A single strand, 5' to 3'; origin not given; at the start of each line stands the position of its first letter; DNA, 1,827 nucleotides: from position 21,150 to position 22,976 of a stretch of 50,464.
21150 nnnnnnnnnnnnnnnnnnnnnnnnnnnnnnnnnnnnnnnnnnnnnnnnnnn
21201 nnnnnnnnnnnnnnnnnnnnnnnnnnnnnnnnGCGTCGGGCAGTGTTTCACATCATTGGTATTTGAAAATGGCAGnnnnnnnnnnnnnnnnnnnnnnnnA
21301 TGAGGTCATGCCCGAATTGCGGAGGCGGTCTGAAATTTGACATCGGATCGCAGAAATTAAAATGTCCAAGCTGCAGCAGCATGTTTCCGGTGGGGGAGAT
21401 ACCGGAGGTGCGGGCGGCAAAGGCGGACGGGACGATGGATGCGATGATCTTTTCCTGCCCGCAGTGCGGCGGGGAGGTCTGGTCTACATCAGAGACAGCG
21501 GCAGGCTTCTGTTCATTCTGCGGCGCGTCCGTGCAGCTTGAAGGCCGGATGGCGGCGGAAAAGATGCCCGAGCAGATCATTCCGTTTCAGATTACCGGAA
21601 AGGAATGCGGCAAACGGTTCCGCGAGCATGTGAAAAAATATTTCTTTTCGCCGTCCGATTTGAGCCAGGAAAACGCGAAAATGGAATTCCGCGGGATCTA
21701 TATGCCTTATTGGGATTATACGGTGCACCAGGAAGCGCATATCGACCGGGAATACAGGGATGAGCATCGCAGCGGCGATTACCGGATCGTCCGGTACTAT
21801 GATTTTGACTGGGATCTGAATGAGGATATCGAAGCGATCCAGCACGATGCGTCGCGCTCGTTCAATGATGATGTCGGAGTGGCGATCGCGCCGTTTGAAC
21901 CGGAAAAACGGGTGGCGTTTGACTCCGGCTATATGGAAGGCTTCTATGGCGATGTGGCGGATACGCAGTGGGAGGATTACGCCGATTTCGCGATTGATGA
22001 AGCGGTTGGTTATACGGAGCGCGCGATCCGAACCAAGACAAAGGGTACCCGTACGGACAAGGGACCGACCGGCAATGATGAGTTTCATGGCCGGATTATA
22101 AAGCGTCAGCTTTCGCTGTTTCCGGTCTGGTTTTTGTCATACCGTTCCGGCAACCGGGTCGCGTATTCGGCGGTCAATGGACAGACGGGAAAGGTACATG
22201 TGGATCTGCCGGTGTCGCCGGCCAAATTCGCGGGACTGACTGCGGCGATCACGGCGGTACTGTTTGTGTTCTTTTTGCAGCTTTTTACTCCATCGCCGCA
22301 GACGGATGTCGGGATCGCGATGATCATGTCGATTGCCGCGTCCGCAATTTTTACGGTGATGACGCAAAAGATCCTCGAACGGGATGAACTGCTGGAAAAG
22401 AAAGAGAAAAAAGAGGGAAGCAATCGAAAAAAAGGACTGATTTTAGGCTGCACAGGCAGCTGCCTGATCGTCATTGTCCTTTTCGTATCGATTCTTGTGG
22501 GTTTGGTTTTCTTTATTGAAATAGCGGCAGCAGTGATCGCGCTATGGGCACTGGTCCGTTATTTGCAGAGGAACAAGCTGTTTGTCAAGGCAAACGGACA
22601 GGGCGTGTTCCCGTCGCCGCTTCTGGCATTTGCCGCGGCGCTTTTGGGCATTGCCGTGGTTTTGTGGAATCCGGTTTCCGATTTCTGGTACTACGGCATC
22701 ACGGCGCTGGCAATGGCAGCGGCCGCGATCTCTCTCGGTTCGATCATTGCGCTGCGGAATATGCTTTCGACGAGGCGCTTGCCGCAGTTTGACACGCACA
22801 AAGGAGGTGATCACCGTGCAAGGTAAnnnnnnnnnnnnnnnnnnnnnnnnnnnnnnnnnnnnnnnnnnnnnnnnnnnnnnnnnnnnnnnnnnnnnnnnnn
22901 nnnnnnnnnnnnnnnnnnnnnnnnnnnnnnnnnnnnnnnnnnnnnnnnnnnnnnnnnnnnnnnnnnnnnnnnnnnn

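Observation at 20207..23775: SPFH / zinc-ribbon membrane / TPM three-gene module downstream of tRNA-Leu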

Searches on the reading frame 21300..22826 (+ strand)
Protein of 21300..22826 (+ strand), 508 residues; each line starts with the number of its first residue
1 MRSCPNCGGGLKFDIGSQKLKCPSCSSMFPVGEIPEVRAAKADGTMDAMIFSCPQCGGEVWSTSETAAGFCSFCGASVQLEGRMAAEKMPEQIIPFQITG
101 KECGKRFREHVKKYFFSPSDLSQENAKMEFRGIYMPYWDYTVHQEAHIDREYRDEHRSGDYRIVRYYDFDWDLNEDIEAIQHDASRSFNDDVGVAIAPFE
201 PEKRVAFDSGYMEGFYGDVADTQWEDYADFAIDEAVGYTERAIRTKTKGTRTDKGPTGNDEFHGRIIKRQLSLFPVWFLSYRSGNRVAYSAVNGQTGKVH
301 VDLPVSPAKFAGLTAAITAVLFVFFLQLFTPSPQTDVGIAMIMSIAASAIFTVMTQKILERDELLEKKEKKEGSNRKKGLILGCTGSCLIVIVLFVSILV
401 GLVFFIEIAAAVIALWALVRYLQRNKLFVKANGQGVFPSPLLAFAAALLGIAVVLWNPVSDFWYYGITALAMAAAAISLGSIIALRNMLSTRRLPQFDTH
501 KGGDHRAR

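Call 5: search_protein_families(library=pfam, proteins=[window:21300-22826:+], max_evalue=0.01)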
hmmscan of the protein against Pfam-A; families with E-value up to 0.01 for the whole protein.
window:21300-22826:+ (508 aa): 5 families
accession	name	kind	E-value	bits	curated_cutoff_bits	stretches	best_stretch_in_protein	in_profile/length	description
PF03966.22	Trm112p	-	5e-05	23.6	22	1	3-31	9-37/40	Trm112p-like protein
PF24042.1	DUF7351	-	0.00025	21.3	31.2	1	3-138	3-135/177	Domain of unknown function (DUF7351)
PF12773.13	DZR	-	0.0007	20.2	27.3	0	2-30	13-35/45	Double zinc ribbon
PF08271.17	Zn_Ribbon_TF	-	0.0046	16.9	29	0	52-76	2-27/43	TFIIB zinc-binding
PF17915.7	zf_Rg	-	0.0098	15.7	25.5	0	2-25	8-31/49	Reverse gyrase zinc finger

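Call 6: search_protein_families(library=ncbifam, proteins=[window:21300-22826:+], max_evalue=0.01)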
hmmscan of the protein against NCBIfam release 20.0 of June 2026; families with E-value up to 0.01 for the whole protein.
window:21300-22826:+ (508 aa): 1 family
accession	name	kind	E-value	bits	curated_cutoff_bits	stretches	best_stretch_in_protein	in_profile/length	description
NF001607.0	PRK00398.1-4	equivalog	0.0043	16.8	89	0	45-78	4-38/53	DNA-directed RNA polymerase subunit P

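Call 13: find_homologous_proteins(query=window:21300-22826:+, max_evalue=0.001)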
Query window:21300-22826:+ (508 aa): 897 proteins with E <= 0.001 among 8000 candidates; the best 120 are listed.
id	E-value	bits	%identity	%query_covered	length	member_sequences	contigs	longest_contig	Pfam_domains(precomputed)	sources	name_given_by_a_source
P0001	0.0e+0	1175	100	100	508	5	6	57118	-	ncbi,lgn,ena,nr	ncbi:MAG: hypothetical protein IJ682_09240 [Lachnospiraceae bacterium]|nr:hypothetical protein [Lach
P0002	3.6e-287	971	80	100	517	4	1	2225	-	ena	-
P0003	3.9e-283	958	80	100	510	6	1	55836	PF08271.18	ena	-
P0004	1.1e-222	758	63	100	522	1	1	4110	PF03966.23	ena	-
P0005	2.4e-222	757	64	98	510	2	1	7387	-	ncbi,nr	ncbi:MAG: hypothetical protein IJ679_06030 [Lachnospiraceae bacterium]|nr:hypothetical protein [Lach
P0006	5.1e-219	746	61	100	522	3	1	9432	-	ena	-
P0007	3.4e-218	743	62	100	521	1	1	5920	-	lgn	-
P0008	1.8e-210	718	62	100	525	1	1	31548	-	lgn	-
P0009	2.2e-208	711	61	100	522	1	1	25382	-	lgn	-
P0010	2.1e-197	675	56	100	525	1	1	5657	-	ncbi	-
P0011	5.5e-187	641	68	77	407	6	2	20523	PF03966.23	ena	-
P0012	1.7e-150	520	72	59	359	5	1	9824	-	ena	-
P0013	2.5e-103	365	38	100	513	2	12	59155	-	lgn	-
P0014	5.9e-98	347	37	100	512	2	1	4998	-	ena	-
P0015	1.7e-96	342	34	100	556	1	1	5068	-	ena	-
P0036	9.5e-94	333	34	100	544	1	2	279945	-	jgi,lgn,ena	-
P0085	8.9e-91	323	36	100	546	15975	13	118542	-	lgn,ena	-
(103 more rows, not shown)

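Call 14: find_encoding_contigs(protein=P0085, flank=6000, max_places=3)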
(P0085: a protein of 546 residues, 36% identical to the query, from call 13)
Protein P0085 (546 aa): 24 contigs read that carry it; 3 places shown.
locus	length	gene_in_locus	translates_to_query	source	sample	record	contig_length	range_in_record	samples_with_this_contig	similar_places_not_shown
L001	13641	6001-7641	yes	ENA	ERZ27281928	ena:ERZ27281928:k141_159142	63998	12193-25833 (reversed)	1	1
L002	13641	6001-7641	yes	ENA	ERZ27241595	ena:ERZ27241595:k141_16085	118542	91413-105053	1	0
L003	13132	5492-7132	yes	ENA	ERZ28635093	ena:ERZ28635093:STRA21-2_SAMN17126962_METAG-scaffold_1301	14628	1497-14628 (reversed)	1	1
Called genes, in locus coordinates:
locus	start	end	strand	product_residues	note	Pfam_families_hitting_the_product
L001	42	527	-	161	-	PF00149:Metallophos (weak), PF12850:Metallophos_2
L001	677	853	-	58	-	-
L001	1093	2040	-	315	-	PF00561:Abhydrolase_1, PF12146:Hydrolase_4, PF05577:Peptidase_S28 (weak), PF10230:LIDHydrolase (weak), PF12697:Abhydrolase_6, PF00326:Peptidase_S9, PF00756:Esterase (faint)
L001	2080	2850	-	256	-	PF02811:PHP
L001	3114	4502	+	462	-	PF01262:AlaDh_PNT_C (faint), PF01488:Shikimate_DH (faint), PF02254:TrkA_N, PF03807:F420_oxidored (faint), PF13241:NAD_binding_7 (weak), PF02080:TrkA_C, PF02254:TrkA_N, PF02080:TrkA_C, +2 more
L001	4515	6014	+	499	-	PF02386:TrkH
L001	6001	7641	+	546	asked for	-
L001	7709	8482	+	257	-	-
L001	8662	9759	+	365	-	PF08668:HDOD (weak), PF13487:HD_5, PF01966:HD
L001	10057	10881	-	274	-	PF06541:ABC_trans_CmpB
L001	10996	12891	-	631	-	PF00005:ABC_tran, PF02463:SMC_N (faint), PF03193:RsgA_GTPase (faint), PF13555:AAA_29 (faint), PF05729:NACHT (faint), PF13304:AAA_21 (faint), PF12848:ABC_tran_Xtn, PF00005:ABC_tran, +2 more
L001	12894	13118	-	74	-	-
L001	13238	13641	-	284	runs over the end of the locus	PF02311:AraC_binding, PF07883:Cupin_2 (weak), PF00165:HTH_AraC (weak), PF12833:HTH_18, PF00165:HTH_AraC (weak)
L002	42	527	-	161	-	PF00149:Metallophos (weak), PF12850:Metallophos_2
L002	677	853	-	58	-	-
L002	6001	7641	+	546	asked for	-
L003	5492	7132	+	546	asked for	-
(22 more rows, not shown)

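Call 15: find_encoding_contigs(protein=P0036, flank=6000, max_places=2)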
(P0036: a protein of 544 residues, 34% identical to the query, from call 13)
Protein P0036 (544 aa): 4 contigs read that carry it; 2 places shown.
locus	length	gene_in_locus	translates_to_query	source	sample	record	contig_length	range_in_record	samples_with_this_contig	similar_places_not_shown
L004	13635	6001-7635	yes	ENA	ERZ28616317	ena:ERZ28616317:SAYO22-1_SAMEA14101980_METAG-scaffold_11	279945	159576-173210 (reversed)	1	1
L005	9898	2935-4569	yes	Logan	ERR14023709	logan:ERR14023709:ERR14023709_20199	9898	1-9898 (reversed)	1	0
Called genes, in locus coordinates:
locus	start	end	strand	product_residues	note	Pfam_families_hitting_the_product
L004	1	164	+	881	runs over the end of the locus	PF02133:Transp_cyt_pur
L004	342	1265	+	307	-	PF02463:SMC_N (weak), PF00005:ABC_tran, PF13304:AAA_21 (faint)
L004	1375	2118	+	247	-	-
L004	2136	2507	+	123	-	PF00392:GntR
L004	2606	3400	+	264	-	PF00005:ABC_tran, PF13304:AAA_21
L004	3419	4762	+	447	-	-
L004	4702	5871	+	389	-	-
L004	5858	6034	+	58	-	-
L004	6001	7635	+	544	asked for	-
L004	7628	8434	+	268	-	PF04536:TPM_phosphatase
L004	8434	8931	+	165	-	PF02639:DUF188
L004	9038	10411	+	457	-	PF00291:PALP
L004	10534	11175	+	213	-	-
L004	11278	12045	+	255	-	PF12746:GNAT_acetyltran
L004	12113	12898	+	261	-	PF05857:TraX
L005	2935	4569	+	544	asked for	-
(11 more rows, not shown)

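Call 27: find_encoding_contigs(protein=P0003, flank=8000, max_places=1)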
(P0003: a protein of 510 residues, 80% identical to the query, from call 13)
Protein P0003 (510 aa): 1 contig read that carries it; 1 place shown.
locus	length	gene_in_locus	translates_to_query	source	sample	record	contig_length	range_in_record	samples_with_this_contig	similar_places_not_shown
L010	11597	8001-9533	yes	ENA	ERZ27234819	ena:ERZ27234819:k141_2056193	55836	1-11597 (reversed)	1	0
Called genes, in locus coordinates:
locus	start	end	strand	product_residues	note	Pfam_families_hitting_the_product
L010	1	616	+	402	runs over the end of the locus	PF00696:AA_kinase, PF01842:ACT, PF22468:ACT_9, PF13840:ACT_7, PF22468:ACT_9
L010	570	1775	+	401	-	PF00768:Peptidase_S11, PF13354:Beta-lactamase2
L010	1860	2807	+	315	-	-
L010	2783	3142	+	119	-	-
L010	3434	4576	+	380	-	PF22020:RlmL_1st, PF02926:THUMP, PF01170:UPF0020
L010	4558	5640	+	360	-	PF01520:Amidase_3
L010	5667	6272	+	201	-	PF01725:Ham1p_like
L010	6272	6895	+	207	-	PF00149:Metallophos, PF12850:Metallophos_2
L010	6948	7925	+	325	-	PF13421:Band_7_1, PF01145:Band_7 (weak), PF13240:Zn_Ribbon_1 (weak)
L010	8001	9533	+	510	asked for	PF08271:Zn_Ribbon_TF (faint)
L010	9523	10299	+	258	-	PF04536:TPM_phosphatase (weak)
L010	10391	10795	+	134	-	-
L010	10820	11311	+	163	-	-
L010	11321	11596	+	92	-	?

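Call 28: find_encoding_contigs(protein=P0008, flank=8000, max_places=1)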
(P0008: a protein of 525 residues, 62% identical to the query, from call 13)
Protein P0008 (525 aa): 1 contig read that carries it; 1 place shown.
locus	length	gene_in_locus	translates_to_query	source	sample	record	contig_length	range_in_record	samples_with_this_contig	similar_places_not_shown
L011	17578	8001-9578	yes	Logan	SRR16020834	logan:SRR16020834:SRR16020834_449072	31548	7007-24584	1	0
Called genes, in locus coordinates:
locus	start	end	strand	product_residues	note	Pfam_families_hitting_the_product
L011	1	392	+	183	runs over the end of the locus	PF13353:Fer4_12, PF04055:Radical_SAM (weak)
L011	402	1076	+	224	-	PF00072:Response_reg, PF00486:Trans_reg_C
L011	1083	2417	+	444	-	PF00512:HisKA, PF02518:HATPase_c, PF14501:HATPase_c_5 (weak)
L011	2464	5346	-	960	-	-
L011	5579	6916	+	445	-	-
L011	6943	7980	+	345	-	PF13421:Band_7_1, PF01145:Band_7, PF13240:Zn_Ribbon_1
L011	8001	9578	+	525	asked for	-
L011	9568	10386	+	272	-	-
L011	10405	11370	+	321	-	PF13240:Zn_Ribbon_1 (weak)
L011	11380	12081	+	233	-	-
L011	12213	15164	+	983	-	PF13520:AA_permease_2, PF00324:AA_permease, PF00512:HisKA, PF02518:HATPase_c, PF00072:Response_reg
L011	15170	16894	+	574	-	PF17201:Cache_3-Cache_2 (weak), PF17202:sCache_3_3, PF07889:DUF1664 (faint), PF00015:MCPsignal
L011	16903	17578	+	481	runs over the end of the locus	PF02302:PTS_IIB (weak), PF00480:ROK (weak)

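Call 29: find_encoding_contigs(protein=P0013, flank=8000, max_places=2)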
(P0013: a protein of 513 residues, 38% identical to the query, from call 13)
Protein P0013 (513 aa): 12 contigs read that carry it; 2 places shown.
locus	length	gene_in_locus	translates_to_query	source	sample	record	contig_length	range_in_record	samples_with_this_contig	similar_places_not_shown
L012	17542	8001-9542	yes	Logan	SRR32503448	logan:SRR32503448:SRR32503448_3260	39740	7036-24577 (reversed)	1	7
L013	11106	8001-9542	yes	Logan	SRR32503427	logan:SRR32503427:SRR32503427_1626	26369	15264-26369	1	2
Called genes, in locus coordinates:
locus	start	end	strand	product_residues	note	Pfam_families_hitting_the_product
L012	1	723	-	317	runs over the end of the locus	PF20030:bpMoxR, PF00004:AAA, PF07726:AAA_3, PF07728:AAA_5, PF17863:AAA_lid_2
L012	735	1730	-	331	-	-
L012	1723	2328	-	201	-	PF04542:Sigma70_r2, PF08281:Sigma70_r4_2 (weak)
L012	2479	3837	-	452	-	PF13306:LRR_5 (weak)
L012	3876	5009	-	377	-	PF04203:Sortase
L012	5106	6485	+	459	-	PF00070:Pyr_redox (faint), PF01494:FAD_binding_3 (faint), PF02254:TrkA_N, PF13241:NAD_binding_7 (weak), PF02080:TrkA_C (weak), PF02254:TrkA_N, PF02080:TrkA_C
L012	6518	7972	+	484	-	PF02386:TrkH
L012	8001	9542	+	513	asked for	-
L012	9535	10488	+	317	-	PF04536:TPM_phosphatase (weak)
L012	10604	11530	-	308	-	-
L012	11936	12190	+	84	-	PF07927:HicA_toxin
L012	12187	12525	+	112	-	PF05534:HicB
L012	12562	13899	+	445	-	PF01554:MatE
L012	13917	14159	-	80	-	-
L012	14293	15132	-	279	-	PF00188:CAP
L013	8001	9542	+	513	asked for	-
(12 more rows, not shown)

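Call 30: predict_structure(alignment_id=A1)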
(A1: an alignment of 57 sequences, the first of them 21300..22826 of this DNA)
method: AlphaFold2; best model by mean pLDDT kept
length: 508 residues; sequences in the alignment: 57
mean_pLDDT: 81.0   pTM: 0.72
mean pLDDT of the five models: 81.0, 79.8, 78.3, 73.7, 71.4
residues with pLDDT >= 90: 148; 70-90: 268; 50-70: 62; < 50: 30
segments of 3 or more residues with pLDDT < 50: 371-385, 497-508
pLDDT, mean of each block of 10 residues (from residue 1): 87 91 93 73 68 67 61 53 77 91 87 84 78 90 96 94 94 93 77 74 87 83 91 95 91 91 95 88 75 80 83 87 84 85 87 87 68 45 53 63 74 89 87 80 91 89 91 89 87 58 40
secondary structure, 60 per line:
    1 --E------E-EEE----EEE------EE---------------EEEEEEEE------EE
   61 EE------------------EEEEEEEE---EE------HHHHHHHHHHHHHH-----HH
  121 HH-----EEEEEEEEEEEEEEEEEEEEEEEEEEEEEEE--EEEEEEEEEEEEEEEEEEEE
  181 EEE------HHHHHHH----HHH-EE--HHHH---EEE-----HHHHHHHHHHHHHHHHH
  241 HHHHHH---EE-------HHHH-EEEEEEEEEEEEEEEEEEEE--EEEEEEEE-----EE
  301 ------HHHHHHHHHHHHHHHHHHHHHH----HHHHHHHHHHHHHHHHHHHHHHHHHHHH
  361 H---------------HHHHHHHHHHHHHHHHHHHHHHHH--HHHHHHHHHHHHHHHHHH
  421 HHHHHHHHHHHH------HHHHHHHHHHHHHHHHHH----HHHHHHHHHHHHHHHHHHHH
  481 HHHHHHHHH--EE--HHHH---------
elements in order: E12-14 E19-21 E45-52 E59-62 E81-88 H100-113 H119-122 E128-158 E161-183 H190-196 H209-212 E216-218 H224-246 H259-262 E264-283 E286-293 H307-328 H333-361 H377-400 H403-432 H439-456 H461-489 H496-499

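Call 44: search_protein_families(library=padloc, proteins=[window:21300-22826:+], max_evalue=0.01)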
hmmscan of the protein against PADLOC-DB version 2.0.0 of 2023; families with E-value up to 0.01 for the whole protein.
window:21300-22826:+ (508 aa): 0 families

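Call 63: search_protein_families(library=pfam, proteins=[L011:10405-11370:+, L011:11380-12081:+, L011:5579-6916:+, L010:10391-10795:+, L010:10820-11311:+], max_evalue=0.001)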
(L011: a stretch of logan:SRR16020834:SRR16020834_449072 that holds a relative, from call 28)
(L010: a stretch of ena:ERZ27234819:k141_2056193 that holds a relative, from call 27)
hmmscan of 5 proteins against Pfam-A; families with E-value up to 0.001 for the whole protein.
L011:10405-11370:+ (321 aa): 5 families
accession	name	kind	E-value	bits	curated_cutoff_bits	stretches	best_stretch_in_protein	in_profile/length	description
PF13240.11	Zn_Ribbon_1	-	2.2e-07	30.9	25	1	3-24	1-22/23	zinc-ribbon domain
PF13248.11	Zn_ribbon_3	-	0.00015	21.6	27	1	4-25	5-26/26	zinc-ribbon domain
PF02862.22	DDHD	-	0.00022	21.9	28.3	1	102-184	139-222/258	DDHD domain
PF12773.13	DZR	-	0.00022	21.7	27.3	1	4-26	1-23/45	Double zinc ribbon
PF15807.10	MAP17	-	0.00077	19.9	29.6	0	71-153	33-117/122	Membrane-associated protein 117 kDa, PDZK1-interacting protein 1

L011:11380-12081:+ (233 aa): 2 families
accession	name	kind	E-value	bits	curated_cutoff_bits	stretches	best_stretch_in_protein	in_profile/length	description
PF13240.11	Zn_Ribbon_1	-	2.6e-06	27.5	25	1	3-25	1-23/23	zinc-ribbon domain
PF24460.1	DUF7575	-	0.00026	20.7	28.5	1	4-25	6-27/28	Domain of unknown function (DUF7575)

L011:5579-6916:+ (445 aa): 0 families

L010:10391-10795:+ (134 aa): 0 families

L010:10820-11311:+ (163 aa): 0 families

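Call 65: search_protein_representatives(protein=window:21300-22826:+)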
Query: 508 residues. Proteins with E-value up to 0.001 (for the whole library): 4539; up to 1e-10: 2601; up to 1e-30: 720. The best 150 are listed.
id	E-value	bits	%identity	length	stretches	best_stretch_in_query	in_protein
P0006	1.6e-219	746.1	63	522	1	1-508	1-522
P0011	1.7e-187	640.5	68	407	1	1-398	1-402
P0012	5.5e-151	520.1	72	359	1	1-301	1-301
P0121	1.2e-133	462.8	73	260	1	1-260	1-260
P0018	2.2e-96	340.0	39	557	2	2-370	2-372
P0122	3.0e-96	339.5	38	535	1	1-504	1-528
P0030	2.0e-94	333.5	38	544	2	42-506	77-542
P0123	3.0e-93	329.6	35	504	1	2-507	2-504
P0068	9.2e-92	324.7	40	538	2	1-370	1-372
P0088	3.6e-91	322.7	33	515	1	2-507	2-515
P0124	1.6e-90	320.6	39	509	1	1-506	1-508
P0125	4.5e-89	315.9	40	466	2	2-362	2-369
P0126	9.3e-89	314.8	36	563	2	2-362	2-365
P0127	1.6e-88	314.0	38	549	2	2-372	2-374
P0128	6.5e-88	312.0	35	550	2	1-351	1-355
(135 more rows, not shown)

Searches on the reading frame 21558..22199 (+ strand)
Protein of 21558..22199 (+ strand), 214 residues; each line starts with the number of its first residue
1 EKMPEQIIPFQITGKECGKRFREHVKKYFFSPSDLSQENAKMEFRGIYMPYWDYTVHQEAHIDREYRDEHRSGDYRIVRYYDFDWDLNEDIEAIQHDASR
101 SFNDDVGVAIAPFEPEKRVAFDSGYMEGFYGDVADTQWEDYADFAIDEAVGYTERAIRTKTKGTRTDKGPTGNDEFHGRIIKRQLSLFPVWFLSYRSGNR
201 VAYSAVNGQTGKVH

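Call 45: search_protein_families(library=pfam, proteins=[window:21558-22199:+], max_evalue=1)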
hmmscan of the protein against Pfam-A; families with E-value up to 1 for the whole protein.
window:21558-22199:+ (214 aa): 0 families

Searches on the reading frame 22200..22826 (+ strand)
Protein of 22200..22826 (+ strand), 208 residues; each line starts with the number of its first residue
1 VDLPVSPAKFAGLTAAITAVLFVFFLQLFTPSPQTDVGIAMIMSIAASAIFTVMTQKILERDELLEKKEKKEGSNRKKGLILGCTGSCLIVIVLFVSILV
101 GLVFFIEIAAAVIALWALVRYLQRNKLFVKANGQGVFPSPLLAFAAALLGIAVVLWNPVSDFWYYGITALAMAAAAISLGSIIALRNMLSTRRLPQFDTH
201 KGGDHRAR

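Call 45: search_protein_families(library=pfam, proteins=[window:22200-22826:+], max_evalue=1)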
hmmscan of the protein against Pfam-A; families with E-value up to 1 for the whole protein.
window:22200-22826:+ (208 aa): 2 families
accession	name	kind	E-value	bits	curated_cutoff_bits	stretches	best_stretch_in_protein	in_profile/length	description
PF01027.25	Bax1-I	-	0.0086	16.3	34.1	1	13-99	128-204/207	Inhibitor of apoptosis-promoting Bax1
PF03699.18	UPF0182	-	0.085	11.4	27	1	25-166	33-174/770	Uncharacterised protein family (UPF0182)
